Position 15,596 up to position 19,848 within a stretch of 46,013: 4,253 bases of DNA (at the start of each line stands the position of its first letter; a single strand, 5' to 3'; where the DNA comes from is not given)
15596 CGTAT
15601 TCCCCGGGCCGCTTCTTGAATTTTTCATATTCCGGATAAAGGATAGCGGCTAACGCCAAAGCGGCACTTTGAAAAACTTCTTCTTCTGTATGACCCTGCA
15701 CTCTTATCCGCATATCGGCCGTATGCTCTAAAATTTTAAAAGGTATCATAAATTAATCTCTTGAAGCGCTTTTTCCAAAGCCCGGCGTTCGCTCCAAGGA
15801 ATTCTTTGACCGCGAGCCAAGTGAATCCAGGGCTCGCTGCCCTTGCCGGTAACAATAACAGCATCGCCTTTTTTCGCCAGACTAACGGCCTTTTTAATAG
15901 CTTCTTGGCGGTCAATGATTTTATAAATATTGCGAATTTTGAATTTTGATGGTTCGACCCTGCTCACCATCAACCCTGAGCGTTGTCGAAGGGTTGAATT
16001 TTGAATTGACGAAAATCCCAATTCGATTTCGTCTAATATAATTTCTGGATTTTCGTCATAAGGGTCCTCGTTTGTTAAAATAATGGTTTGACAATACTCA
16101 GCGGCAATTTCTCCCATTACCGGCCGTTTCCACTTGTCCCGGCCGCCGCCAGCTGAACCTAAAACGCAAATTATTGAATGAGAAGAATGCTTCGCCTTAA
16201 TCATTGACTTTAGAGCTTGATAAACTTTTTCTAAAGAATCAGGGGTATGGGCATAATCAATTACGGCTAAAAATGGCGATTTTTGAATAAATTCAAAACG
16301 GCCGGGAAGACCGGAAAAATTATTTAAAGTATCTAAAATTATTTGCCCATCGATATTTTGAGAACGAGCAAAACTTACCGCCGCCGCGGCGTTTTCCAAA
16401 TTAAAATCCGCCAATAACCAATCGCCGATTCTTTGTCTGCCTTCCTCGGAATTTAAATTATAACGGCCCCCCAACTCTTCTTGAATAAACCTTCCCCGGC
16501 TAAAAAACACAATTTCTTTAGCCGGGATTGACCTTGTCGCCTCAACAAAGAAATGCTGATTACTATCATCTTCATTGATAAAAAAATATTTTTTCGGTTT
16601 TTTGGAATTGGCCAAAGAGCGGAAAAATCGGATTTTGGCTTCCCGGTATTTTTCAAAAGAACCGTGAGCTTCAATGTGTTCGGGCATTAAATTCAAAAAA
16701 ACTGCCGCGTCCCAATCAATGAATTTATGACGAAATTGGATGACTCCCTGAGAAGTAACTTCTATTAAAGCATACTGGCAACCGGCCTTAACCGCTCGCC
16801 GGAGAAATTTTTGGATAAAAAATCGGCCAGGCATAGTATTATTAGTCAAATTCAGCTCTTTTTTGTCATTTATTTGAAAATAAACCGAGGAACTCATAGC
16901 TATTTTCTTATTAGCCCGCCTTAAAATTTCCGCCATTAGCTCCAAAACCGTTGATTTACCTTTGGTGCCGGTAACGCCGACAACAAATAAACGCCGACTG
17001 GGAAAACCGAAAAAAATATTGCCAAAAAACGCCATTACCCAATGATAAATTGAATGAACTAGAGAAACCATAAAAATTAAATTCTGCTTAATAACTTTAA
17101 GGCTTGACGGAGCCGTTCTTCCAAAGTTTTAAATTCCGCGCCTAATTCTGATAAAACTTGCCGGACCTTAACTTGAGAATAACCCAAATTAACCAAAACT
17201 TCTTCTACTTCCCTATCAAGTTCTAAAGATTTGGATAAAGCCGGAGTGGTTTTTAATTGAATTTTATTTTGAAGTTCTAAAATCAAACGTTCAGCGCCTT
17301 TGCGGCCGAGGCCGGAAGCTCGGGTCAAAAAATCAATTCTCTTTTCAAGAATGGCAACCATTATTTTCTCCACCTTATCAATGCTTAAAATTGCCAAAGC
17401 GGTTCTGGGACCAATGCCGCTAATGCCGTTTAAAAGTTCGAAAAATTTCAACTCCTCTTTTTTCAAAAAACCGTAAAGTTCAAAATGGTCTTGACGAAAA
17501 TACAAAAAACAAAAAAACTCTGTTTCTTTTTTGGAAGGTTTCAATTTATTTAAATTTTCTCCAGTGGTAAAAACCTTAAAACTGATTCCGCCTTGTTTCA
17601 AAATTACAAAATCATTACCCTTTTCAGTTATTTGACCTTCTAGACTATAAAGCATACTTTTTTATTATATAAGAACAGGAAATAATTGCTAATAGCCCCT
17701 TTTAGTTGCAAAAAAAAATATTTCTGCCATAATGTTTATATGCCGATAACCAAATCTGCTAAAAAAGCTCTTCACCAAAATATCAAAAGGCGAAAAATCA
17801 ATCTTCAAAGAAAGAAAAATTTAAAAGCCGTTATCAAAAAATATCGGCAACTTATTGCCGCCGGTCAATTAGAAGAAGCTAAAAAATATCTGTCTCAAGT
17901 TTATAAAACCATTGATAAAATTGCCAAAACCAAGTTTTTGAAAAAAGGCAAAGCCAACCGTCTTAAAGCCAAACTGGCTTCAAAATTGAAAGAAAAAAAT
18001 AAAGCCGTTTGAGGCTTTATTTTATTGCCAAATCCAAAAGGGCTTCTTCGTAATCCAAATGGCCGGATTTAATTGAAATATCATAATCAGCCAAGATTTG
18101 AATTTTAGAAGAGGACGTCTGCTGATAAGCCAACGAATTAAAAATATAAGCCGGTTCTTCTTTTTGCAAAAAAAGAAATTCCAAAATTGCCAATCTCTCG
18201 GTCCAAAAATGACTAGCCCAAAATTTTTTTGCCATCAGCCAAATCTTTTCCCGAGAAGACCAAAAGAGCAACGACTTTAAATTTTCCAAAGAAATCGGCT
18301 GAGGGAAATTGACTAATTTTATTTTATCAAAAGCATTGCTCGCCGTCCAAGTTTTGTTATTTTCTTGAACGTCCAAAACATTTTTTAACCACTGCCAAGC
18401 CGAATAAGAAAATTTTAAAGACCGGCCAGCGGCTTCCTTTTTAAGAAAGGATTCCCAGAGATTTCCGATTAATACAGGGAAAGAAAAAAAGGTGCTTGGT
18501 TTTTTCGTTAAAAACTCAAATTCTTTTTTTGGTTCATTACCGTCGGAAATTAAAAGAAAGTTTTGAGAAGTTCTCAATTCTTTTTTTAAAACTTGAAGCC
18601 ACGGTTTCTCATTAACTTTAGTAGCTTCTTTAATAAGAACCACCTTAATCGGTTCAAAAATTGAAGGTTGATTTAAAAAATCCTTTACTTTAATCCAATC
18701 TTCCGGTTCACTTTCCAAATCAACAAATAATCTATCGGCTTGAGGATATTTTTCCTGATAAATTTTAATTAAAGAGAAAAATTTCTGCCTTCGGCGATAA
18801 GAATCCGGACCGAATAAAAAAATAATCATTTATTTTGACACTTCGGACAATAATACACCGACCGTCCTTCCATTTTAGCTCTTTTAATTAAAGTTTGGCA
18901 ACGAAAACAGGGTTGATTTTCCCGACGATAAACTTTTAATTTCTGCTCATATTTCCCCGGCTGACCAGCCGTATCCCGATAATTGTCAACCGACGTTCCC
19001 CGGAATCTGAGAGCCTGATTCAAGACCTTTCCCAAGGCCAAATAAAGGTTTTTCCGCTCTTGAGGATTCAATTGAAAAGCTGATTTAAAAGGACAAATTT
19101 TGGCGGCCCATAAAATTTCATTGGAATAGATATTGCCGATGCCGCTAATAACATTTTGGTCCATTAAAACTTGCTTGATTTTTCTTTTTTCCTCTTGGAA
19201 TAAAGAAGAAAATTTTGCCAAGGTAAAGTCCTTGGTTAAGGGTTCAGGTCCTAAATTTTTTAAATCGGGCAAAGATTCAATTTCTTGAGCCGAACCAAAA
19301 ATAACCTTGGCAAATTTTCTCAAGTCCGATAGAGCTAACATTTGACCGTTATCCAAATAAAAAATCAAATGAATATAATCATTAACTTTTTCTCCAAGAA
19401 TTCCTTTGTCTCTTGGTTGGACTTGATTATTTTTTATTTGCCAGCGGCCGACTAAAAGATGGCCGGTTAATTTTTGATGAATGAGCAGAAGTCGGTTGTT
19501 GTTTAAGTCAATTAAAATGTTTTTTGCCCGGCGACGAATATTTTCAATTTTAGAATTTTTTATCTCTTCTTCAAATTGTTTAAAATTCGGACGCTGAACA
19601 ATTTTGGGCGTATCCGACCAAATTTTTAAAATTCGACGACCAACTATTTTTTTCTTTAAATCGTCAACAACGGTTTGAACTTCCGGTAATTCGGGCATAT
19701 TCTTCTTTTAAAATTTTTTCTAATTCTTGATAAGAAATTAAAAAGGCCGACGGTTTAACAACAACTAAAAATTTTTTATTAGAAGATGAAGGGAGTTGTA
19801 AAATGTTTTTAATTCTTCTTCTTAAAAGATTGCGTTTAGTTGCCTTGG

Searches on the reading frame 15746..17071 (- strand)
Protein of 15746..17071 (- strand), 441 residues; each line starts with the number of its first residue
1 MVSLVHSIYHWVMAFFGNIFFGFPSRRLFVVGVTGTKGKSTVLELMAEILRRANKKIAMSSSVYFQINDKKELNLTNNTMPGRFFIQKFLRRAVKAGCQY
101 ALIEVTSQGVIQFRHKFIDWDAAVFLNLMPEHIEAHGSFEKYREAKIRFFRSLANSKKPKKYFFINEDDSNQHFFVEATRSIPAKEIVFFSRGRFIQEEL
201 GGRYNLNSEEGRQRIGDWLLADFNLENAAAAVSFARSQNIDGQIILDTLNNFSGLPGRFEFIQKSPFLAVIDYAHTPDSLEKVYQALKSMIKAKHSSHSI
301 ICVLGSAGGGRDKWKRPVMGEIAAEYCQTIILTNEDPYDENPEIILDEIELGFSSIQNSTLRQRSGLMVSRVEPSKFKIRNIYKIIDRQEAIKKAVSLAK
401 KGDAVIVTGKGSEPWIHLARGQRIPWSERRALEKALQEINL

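Call 6: search_protein_families(library=pfam, proteins=[window:15746-17071:-], max_evalue=0.001)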
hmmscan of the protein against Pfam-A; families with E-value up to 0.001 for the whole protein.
window:15746-17071:- (441 aa): 3 families
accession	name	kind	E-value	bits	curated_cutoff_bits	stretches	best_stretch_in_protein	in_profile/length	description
PF08245.18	Mur_ligase_M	-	4.3e-31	108.9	24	1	33-233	1-198/200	Mur ligase middle domain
PF02875.26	Mur_ligase_C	-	4.1e-26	92.7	28.4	1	257-411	1-127/127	Mur ligase, glutamate ligase domain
PF00994.29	MoCF_biosynth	-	0.0005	20.2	26.6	0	367-409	21-64/144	Probable molybdopterin binding domain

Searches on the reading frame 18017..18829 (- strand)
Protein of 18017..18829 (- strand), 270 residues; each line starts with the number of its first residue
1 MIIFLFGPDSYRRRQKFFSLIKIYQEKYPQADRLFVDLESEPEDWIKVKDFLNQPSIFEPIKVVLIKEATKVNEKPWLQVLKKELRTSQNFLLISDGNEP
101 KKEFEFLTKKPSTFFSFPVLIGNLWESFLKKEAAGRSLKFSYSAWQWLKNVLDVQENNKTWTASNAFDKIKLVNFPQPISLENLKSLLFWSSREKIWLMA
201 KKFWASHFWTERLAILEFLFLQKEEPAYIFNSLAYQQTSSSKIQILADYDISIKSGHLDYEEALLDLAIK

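Call 6: search_protein_families(library=pfam, proteins=[window:18017-18829:-], max_evalue=0.001)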
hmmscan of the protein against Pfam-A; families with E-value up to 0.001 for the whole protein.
window:18017-18829:- (270 aa): 0 families

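Call 71: search_protein_families(library=ncbifam, proteins=[window:18017-18829:-], max_evalue=0.001)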
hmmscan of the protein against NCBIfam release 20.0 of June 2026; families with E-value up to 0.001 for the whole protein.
window:18017-18829:- (270 aa): 2 families
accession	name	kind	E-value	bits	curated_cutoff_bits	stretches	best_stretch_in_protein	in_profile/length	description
TIGR01128.2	holA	equivalog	6.8e-17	61.8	80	1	2-236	1-238/316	DNA polymerase III subunit delta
NF006302.0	PRK08487.1-5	equivalog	1.5e-05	24.8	296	1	47-194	58-200/323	DNA polymerase III subunit delta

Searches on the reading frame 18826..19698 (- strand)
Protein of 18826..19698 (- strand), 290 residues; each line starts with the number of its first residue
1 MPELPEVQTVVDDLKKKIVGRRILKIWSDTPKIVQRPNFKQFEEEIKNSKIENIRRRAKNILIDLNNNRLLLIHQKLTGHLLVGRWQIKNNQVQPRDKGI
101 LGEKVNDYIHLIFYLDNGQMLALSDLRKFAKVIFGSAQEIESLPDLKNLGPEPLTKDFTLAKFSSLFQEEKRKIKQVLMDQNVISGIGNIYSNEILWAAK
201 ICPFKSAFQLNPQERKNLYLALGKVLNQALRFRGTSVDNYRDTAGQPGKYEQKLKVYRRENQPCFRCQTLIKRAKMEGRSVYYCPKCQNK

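Call 6: search_protein_families(library=pfam, proteins=[window:18826-19698:-], max_evalue=0.001)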
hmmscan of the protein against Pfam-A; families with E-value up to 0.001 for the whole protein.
window:18826-19698:- (290 aa): 4 families
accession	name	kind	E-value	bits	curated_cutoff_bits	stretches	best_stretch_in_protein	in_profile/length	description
PF06831.19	H2TH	-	3.5e-27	94.7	34.7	1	149-238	1-90/93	Formamidopyrimidine-DNA glycosylase H2TH domain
PF01149.29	Fapy_DNA_glyco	-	8.4e-26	91.4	25.5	1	1-132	1-117/117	Formamidopyrimidine-DNA glycosylase N-terminal domain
PF06827.20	zf-FPG_IleRS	-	5.7e-05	23.3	21.3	1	262-289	2-29/30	Zinc finger found in FPG and IleRS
PF05833.16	NFACT_N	-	0.00036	19.9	31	0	153-230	170-244/456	NFACT N-terminal and middle domains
